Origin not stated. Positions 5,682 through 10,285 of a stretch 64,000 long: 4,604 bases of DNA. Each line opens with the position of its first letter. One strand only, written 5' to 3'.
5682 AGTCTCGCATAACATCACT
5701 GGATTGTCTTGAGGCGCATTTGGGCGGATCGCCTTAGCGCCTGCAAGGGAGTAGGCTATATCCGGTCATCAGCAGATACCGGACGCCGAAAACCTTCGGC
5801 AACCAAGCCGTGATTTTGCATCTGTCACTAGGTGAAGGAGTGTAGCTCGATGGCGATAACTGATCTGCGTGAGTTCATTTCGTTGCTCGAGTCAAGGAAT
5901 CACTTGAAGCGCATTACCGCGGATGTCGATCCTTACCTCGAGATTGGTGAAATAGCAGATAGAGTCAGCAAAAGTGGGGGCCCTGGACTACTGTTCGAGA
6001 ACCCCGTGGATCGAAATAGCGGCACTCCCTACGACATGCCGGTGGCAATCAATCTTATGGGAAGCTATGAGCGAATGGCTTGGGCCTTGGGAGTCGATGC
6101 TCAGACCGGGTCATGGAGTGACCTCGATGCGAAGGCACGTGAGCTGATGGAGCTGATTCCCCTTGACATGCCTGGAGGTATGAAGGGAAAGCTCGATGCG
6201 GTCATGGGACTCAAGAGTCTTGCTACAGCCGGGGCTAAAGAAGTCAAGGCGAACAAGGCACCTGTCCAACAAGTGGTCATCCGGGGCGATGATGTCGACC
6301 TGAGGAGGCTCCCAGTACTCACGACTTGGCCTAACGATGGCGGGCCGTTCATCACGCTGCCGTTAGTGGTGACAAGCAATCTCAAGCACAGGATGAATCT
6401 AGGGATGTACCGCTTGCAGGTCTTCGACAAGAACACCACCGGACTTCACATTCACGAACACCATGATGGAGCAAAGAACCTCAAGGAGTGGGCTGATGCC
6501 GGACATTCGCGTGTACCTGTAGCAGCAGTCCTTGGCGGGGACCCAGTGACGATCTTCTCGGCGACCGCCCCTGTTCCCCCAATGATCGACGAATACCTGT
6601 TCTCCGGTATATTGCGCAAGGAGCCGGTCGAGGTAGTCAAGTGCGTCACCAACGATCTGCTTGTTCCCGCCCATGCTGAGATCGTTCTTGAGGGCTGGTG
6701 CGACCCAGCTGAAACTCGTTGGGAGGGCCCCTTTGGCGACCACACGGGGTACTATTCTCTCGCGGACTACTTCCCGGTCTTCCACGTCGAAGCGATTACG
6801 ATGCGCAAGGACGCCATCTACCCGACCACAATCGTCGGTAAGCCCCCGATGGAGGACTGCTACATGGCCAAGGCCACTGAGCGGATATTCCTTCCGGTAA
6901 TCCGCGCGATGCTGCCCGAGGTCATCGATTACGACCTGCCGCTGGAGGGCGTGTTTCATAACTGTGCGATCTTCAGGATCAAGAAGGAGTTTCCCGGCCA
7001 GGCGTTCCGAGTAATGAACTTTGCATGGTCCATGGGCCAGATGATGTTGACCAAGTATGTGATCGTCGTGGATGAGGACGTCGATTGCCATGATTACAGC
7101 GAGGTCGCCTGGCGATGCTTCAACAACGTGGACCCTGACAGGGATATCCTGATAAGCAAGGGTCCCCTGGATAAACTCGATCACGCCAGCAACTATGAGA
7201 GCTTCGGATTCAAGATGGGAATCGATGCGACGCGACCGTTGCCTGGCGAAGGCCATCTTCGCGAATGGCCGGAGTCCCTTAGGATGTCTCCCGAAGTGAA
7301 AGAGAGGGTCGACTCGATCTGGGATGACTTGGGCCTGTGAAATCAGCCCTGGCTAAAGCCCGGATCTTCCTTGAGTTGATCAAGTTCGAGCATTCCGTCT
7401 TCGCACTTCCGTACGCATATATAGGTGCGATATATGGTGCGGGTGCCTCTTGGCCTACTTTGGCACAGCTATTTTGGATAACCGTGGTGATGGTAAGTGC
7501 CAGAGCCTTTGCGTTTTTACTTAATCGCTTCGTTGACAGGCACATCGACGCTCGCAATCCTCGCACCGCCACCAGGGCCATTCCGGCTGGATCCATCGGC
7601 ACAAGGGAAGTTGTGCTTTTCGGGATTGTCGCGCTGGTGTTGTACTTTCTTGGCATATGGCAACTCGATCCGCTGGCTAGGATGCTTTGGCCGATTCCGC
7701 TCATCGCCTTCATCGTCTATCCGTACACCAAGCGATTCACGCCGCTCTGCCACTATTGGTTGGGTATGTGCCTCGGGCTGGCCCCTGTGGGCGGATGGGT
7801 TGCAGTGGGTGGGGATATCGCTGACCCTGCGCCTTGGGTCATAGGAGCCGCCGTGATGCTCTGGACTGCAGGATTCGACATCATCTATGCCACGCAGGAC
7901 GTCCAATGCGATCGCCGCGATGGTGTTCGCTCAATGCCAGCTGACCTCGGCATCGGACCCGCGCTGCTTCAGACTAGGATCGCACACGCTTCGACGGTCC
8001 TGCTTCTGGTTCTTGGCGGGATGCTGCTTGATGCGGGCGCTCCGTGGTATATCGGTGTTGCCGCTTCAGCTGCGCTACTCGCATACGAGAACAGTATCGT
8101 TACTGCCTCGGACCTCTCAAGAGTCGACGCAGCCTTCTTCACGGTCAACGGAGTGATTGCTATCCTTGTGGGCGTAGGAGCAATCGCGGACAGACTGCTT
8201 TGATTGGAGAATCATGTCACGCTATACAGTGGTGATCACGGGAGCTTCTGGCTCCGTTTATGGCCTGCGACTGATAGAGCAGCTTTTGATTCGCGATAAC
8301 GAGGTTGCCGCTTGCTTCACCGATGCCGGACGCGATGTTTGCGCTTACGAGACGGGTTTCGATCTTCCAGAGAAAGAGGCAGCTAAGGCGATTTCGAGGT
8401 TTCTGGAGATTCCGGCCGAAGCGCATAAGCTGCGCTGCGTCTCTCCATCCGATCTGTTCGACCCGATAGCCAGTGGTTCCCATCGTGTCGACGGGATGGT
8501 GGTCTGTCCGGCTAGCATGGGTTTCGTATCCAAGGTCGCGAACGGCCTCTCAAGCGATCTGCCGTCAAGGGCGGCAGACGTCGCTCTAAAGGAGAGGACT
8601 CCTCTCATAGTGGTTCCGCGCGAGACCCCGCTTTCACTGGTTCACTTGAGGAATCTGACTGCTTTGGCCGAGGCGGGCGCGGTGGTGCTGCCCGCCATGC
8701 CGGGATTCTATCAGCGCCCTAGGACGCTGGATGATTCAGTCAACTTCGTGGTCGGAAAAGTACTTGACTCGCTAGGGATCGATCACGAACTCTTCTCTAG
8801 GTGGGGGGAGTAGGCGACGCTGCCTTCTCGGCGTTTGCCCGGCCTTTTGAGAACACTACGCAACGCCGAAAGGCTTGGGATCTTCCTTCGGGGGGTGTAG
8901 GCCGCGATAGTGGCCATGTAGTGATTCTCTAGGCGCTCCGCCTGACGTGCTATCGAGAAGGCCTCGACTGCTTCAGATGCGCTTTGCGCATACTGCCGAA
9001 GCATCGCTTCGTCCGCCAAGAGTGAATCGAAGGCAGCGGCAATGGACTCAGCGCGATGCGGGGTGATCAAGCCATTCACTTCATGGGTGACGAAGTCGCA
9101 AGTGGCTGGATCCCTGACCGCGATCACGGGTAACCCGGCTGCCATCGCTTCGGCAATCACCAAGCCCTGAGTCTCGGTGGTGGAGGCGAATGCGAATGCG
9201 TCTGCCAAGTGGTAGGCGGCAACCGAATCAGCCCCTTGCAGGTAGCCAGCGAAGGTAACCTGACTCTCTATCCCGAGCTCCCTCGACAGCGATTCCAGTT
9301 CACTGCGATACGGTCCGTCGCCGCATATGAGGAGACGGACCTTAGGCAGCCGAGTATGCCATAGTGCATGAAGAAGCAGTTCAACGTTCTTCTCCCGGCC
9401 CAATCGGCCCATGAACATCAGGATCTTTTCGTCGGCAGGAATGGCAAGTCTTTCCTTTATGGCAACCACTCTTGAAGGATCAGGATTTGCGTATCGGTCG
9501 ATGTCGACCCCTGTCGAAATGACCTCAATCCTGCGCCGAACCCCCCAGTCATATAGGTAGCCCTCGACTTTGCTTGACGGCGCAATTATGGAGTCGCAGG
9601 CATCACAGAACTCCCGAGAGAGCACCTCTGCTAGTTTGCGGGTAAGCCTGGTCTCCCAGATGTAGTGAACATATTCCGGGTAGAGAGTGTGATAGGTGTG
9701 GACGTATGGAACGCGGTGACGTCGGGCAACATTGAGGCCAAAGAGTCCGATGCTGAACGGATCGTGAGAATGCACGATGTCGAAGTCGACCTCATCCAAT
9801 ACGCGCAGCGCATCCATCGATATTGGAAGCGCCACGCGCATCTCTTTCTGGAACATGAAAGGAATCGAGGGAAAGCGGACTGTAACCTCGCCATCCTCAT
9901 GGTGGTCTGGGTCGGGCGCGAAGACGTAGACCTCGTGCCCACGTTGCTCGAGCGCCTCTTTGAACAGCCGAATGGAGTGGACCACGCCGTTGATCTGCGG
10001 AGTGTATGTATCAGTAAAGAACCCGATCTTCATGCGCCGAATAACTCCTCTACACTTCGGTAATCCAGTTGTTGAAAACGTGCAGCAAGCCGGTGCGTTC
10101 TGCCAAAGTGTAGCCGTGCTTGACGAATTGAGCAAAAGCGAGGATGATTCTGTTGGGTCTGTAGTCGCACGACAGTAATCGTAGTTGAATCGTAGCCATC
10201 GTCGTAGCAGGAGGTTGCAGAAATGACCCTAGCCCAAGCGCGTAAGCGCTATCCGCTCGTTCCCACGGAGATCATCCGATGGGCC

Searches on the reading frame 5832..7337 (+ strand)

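Call 31: search_protein_families(library=ncbifam, proteins=[window:5832-7337:+], max_evalue=0.00001)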
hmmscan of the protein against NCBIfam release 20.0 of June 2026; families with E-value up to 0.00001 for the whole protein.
window:5832-7337:+ (502 aa): 7 families
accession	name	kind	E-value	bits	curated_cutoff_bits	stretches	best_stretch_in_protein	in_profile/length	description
TIGR03701.1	mena_SCO4490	equivalog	1.1e-172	574.7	495.9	1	14-459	1-431/433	menaquinone biosynthesis decarboxylase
TIGR00148.1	TIGR00148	subfamily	2.3e-138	461.6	244.85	1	12-468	1-437/438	UbiD family decarboxylase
NF008175.0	PRK10922.1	equivalog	5.5e-137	457.3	788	1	6-501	3-489/497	4-hydroxy-3-polyprenylbenzoate decarboxylase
NF041204.1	VdcC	exception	7.3e-70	235.7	650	2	134-491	98-459/467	non-oxidative hydroxyarylic acid decarboxylases subunit C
TIGR02724.1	phenyl_P_beta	equivalog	8.6e-42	143.1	468.95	1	133-456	97-426/472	phenylphosphate carboxylase subunit beta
NF041219.1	BagN_FevL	exception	7.1e-39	133.6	1000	1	6-341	14-331/502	bagremycin/ferroverdin biosynthesis UbiD family decarboxylase BagN/FevL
TIGR02723.1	phenyl_P_alpha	equivalog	6.3e-38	130.6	564.6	1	140-443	110-414/485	phenylphosphate carboxylase subunit alpha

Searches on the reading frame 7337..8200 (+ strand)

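Call 31: search_protein_families(library=ncbifam, proteins=[window:7337-8200:+], max_evalue=0.00001)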
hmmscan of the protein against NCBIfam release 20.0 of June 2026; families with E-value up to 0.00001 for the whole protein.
window:7337-8200:+ (288 aa): 20 families
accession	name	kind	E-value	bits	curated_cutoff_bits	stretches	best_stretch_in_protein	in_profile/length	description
NF009526.0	PRK12888.1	equivalog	5e-89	298.7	364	1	6-286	13-294/301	4-hydroxybenzoate octaprenyltransferase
NF041586.1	MqnP_DT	exception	3.5e-88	295.9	430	1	9-283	1-273/277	menaquinone biosynthesis prenyltransferase MqnP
TIGR01475.1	ubiA_other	subfamily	5.5e-87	291.8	180.8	1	8-287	2-281/282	UbiA-like polyprenyltransferase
NF009524.0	PRK12886.1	equivalog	3e-83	279.5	387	1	2-287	2-285/291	prenyltransferase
NF041584.1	MqnP_SCO4491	exception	8.6e-82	275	420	1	7-285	2-281/285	menaquinone biosynthesis prenyltransferase MqnP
NF009515.0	PRK12874.1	equivalog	1.6e-61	208.2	392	1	4-279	4-281/291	4-hydroxybenzoate polyprenyltransferase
NF041585.1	MqnP_Cj_Hp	exception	2.1e-60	204.6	375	1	11-278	4-273/281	menaquinone biosynthesis prenyltransferase MqnP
NF009609.0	PRK13106.1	equivalog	2.5e-52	178.2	349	1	6-287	13-296/301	prenyltransferase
NF009532.0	PRK12895.1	equivalog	1.4e-41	142.8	414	1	11-281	6-275/286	prenyltransferase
TIGR01474.1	ubiA_proteo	equivalog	4.1e-34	118.3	275.45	1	30-284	26-279/282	4-hydroxybenzoate octaprenyltransferase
NF009517.0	PRK12876.1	equivalog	7.2e-31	107.7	419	1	41-220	45-228/300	prenyltransferase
TIGR01473.1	cyoE_ctaB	equivalog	2.9e-18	66.6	210.3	1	10-260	2-253/281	heme o synthase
NF009514.0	PRK12873.1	equivalog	1.7e-17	63.8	246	1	33-256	37-265/297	4-hydroxybenzoate polyprenyltransferase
NF009523.0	PRK12884.1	equivalog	7.3e-15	54.9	269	1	7-242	3-232/279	prenyltransferase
NF003349.0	PRK04375.1-2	equivalog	1.7e-12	47.1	246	1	26-178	42-196/318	heme o synthase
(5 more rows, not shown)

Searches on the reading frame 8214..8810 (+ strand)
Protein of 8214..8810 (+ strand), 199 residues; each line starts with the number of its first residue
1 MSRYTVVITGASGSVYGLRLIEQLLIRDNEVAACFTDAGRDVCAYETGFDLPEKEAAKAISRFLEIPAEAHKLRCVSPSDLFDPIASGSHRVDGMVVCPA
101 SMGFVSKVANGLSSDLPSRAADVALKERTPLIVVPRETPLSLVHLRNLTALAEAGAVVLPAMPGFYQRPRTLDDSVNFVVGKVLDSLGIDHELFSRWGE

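Call 31: search_protein_families(library=ncbifam, proteins=[window:8214-8810:+], max_evalue=0.00001)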
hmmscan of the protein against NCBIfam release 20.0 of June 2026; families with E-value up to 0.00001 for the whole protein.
window:8214-8810:+ (199 aa): 4 families
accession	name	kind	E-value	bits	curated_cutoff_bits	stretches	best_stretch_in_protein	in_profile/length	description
TIGR00421.1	ubiX_pad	subfamily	1.4e-53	181.4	108.9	1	5-197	3-181/181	UbiX family flavin prenyltransferase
NF004685.0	PRK06029.1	subfamily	4.9e-53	180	188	1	2-198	2-185/187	UbiX family flavin prenyltransferase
NF041206.1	VdcB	exception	3.8e-50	170.1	290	1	3-197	1-182/184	non-oxidative hydroxyarylic acid decarboxylases subunit B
NF041218.1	BagM_FevK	exception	3.6e-39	134.4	420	1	3-197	2-183/215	bagremycin/ferroverdin biosynthesis UbiX family decarboxylase BagM/FevK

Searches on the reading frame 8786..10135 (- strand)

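Call 31: search_protein_families(library=ncbifam, proteins=[window:8786-10135:-], max_evalue=0.00001)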
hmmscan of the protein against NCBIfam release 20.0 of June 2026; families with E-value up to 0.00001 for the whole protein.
window:8786-10135:- (450 aa): 35 families (the best 25 are shown)
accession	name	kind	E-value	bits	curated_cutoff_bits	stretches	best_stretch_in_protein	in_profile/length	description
NF049988.1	MGlcDAGSynMgs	equivalog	3.1e-65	221.1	400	1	35-411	1-389/398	alpha-monoglucosyldiacylglycerol synthase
NF053787.1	GlcN_PG_synth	equivalog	1.5e-42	145.7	480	1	35-408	1-358/361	N-acetylglucosaminyl phosphatidylglycerol synthase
TIGR04047.1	MSMEG_0565_glyc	hypoth_equivalog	2.6e-36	125.5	259.85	1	43-406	8-371/373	MSMEG_0565 family glycosyltransferase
TIGR03449.1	mycothiol_MshA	equivalog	4.8e-36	124.5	462.5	1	114-410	99-404/406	D-inositol-3-phosphate glycosyltransferase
NF047684.1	TeichurnBiosyTuaC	equivalog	7.5e-28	97.5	550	1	96-410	89-390/391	teichuronic acid biosynthesis protein TuaC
TIGR02149.1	glgA_Coryne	subfamily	2.1e-27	96.3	302.4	1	35-406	1-387/391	glycogen synthase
TIGR03999.1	thiol_BshA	equivalog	1.5e-26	93.2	273.7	1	177-408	142-372/375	N-acetyl-alpha-D-glucosaminyl L-malate synthase BshA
NF041876.1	EPS_EpsE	equivalog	3.1e-25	89.2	400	1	200-402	185-389/389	exopolysaccharide biosynthesis GT4 family glycosyltransferase EpsE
TIGR03088.1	stp2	hypoth_equivalog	1.6e-24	86.7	409.05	1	181-406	138-370/374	TIGR03088 family PEP-CTERM/XrtA system glycosyltransferase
NF038295.1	EPS_HpsP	equivalog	7.2e-23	81.2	550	1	105-400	78-378/388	hormogonium polysaccharide biosynthesis glycosyltransferase HpsP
NF053513.1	Gtran_IagA_BgsA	equivalog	1e-22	80.6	460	1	115-409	41-331/333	LTA glycolipid anchor biosynthesis glycosyltransferase, IagA/BgsA family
TIGR04157.1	glyco_rSAM_CFB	subfamily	1.4e-21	77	400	1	173-406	163-393/406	TIGR04157 family glycosyltransferase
TIGR04063.1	stp3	hypoth_equivalog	4.5e-21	75.2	442.05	1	108-392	83-377/397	TIGR04063 family PEP-CTERM/XrtA system glycosyltransferase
NF049987.1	DaglGlyslTfaseDgs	equivalog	6.8e-17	61.4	500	1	117-410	43-328/332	processive diacylglycerol alpha-glucosyltransferase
NF041010.1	glycosy_Agl16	equivalog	1.1e-16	60.7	575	1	166-406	120-348/352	glycosylation protein Agl16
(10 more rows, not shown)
